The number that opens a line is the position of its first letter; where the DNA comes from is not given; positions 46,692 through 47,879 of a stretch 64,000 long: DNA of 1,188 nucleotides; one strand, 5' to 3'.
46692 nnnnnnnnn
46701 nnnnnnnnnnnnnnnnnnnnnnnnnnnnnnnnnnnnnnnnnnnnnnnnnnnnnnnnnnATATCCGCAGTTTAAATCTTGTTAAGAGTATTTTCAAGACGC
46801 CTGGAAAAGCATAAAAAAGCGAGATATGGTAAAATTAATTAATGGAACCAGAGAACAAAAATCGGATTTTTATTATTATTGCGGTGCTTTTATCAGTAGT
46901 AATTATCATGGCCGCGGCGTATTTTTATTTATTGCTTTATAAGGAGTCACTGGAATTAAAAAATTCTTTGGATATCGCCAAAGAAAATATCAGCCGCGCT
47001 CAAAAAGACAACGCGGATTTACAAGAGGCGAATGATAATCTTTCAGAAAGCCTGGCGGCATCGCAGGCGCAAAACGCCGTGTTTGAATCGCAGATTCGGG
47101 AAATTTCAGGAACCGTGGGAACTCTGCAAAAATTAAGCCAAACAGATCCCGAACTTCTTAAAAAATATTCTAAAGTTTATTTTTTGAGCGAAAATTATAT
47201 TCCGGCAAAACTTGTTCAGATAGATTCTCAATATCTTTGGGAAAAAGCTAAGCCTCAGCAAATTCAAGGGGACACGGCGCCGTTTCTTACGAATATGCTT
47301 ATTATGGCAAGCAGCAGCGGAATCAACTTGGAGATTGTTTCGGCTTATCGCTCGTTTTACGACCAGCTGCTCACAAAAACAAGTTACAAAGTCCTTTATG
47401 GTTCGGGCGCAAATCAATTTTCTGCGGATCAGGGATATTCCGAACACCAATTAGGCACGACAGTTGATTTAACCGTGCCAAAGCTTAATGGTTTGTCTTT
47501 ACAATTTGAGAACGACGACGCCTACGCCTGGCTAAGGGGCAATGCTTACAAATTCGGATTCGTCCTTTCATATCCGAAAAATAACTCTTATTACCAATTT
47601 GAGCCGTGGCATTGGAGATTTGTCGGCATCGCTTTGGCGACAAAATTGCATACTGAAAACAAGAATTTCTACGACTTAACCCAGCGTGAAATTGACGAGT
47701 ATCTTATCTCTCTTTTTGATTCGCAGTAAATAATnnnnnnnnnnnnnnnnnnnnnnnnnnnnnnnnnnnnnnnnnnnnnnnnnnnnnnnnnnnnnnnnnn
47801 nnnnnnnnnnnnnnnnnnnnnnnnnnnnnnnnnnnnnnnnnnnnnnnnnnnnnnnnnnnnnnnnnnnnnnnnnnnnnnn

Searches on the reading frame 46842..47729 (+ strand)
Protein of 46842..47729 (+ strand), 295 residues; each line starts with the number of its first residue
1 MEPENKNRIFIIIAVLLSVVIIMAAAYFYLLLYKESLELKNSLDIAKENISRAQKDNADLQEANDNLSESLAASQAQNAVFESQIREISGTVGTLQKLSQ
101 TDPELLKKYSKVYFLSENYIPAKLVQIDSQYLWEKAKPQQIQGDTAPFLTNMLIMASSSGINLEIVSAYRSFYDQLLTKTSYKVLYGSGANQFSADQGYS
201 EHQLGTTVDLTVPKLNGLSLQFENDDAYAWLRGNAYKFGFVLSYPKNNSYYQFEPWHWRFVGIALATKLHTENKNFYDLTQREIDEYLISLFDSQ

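Call 34: search_protein_families(library=pfam, proteins=[window:46842-47729:+], max_evalue=0.001)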
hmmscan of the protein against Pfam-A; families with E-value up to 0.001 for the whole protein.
window:46842-47729:+ (295 aa): 1 family
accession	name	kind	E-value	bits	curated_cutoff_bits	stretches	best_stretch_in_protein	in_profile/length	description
PF02557.22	VanY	-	1.4e-29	103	25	1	141-262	4-131/132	D-alanyl-D-alanine carboxypeptidase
